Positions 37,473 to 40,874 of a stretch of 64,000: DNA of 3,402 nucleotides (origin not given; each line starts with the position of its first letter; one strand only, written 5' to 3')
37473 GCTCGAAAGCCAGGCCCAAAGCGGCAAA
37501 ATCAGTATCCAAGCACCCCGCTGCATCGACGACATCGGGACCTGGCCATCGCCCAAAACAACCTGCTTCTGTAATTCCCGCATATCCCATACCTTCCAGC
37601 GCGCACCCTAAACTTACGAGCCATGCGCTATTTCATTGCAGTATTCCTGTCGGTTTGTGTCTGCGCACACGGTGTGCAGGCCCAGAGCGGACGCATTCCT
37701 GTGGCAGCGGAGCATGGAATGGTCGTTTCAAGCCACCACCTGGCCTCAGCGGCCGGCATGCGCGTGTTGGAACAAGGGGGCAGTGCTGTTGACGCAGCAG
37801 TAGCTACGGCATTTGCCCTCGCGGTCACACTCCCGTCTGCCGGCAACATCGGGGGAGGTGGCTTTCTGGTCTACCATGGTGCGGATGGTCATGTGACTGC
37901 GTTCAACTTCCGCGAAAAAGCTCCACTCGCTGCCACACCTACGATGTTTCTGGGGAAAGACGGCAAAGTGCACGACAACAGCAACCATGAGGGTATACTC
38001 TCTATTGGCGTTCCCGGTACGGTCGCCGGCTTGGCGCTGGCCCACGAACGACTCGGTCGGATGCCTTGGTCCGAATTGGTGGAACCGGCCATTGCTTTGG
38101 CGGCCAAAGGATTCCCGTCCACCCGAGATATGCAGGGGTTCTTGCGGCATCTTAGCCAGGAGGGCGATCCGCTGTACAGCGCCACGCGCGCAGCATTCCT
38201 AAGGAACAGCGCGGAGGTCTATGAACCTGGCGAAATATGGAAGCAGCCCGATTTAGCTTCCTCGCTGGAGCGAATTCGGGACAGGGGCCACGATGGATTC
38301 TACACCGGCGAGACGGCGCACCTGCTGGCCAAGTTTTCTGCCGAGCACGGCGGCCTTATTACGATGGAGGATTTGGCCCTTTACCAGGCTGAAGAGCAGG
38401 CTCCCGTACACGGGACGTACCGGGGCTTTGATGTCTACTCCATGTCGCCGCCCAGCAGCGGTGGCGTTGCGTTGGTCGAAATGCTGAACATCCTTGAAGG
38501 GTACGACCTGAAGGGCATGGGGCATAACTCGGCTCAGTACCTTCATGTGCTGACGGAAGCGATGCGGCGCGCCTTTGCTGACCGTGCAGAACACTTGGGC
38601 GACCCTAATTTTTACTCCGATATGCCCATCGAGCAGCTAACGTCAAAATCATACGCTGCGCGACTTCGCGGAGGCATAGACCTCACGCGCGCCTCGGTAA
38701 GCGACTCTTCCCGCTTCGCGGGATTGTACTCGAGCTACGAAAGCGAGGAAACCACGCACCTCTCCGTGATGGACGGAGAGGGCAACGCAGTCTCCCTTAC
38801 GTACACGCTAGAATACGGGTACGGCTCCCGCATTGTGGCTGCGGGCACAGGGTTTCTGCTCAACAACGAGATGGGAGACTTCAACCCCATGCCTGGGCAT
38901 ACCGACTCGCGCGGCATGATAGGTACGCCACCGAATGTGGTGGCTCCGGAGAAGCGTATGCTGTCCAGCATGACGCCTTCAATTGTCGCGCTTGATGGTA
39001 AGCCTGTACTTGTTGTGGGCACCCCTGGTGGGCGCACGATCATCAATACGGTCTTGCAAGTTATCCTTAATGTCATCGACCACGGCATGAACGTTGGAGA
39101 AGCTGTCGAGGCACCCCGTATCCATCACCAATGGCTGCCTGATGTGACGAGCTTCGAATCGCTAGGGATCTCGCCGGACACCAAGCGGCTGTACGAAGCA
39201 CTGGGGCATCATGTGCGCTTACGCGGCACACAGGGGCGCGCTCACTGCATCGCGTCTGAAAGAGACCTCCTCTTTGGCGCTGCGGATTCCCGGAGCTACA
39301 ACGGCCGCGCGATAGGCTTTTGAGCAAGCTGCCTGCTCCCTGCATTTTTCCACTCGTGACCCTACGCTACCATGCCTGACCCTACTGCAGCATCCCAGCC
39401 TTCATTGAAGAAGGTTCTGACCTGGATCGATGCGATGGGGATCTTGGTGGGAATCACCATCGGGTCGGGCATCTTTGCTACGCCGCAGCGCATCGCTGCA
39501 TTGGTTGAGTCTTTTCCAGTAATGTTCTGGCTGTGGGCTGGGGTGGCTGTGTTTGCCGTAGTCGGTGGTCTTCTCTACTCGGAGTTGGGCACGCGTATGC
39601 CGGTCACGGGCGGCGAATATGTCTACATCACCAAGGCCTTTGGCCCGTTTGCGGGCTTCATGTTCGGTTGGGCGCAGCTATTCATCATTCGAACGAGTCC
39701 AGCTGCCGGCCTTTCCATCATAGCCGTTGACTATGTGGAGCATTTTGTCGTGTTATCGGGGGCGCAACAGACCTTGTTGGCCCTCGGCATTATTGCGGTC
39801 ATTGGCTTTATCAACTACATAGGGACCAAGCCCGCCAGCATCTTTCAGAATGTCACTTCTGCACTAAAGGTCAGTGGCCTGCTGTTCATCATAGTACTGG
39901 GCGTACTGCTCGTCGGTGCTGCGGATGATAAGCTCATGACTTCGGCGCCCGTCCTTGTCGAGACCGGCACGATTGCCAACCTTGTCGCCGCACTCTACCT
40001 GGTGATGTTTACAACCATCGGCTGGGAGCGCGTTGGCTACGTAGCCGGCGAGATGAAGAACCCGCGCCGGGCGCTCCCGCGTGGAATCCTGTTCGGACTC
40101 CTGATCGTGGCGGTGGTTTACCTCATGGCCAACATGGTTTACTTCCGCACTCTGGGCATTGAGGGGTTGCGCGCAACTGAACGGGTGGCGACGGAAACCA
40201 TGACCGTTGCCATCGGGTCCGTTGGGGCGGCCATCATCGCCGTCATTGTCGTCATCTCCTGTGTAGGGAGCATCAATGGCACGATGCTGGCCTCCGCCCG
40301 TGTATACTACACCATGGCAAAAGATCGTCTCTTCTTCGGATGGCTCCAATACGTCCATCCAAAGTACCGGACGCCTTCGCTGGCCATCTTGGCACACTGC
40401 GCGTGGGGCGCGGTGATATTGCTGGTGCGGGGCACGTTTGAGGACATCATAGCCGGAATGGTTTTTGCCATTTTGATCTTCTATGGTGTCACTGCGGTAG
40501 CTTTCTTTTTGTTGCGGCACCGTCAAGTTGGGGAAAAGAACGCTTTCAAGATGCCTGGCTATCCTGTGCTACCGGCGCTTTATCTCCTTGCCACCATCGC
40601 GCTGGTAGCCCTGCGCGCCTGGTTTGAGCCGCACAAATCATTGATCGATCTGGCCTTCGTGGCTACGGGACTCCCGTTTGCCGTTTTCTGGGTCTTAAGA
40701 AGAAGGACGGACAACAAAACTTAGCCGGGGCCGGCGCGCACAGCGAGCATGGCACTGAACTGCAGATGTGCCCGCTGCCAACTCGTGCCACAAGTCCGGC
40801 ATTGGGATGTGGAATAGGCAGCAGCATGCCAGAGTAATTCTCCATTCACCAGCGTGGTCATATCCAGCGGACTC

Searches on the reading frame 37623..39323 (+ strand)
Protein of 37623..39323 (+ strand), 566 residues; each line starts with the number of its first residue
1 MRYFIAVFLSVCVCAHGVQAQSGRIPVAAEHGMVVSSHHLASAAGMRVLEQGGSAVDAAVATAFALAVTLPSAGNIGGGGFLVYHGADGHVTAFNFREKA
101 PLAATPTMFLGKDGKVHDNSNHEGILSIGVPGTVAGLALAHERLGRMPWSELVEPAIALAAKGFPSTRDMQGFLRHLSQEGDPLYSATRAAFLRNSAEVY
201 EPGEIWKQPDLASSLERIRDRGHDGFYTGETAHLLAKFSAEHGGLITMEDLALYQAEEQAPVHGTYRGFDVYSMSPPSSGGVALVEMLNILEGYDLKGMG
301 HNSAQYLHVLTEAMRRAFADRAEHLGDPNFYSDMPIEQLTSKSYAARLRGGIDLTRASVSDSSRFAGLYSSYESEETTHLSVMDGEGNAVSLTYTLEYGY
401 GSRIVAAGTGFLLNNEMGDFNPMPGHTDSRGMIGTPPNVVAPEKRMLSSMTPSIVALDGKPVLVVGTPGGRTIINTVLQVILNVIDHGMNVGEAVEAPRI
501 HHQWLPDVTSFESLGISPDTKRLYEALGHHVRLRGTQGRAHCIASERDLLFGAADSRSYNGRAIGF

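Call 4: search_protein_families(library=pfam, proteins=[window:37623-39323:+], max_evalue=0.1)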
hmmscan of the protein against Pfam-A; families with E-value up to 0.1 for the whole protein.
window:37623-39323:+ (566 aa): 1 family
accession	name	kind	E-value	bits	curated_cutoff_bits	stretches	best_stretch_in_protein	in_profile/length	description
PF01019.26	G_glu_transpept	-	8.6e-164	546.5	27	1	47-558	2-510/512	Gamma-glutamyltranspeptidase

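Call 5: search_protein_families(library=ncbifam, proteins=[window:37623-39323:+], max_evalue=0.1)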
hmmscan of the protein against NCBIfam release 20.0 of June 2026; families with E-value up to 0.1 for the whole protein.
window:37623-39323:+ (566 aa): 2 families
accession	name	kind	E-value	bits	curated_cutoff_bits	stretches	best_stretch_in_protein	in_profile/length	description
NF007187.0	PRK09615.1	equivalog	9.2e-162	539.3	990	1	25-564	43-579/581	gamma-glutamyltransferase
TIGR00066.1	g_glut_trans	equivalog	7.8e-160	532.8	357.85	1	32-557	1-518/518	gamma-glutamyltransferase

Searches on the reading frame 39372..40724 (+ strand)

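Call 19: search_protein_families(library=pfam, proteins=[window:39372-40724:+], max_evalue=0.001)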
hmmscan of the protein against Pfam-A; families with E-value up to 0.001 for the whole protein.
window:39372-40724:+ (450 aa): 2 families
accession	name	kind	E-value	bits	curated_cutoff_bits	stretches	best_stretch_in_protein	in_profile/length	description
PF13520.12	AA_permease_2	-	1.5e-52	179.5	27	1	16-412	1-404/427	Amino acid permease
PF00324.27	AA_permease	-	2.9e-35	122.3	24.6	1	24-439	5-450/470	Amino acid permease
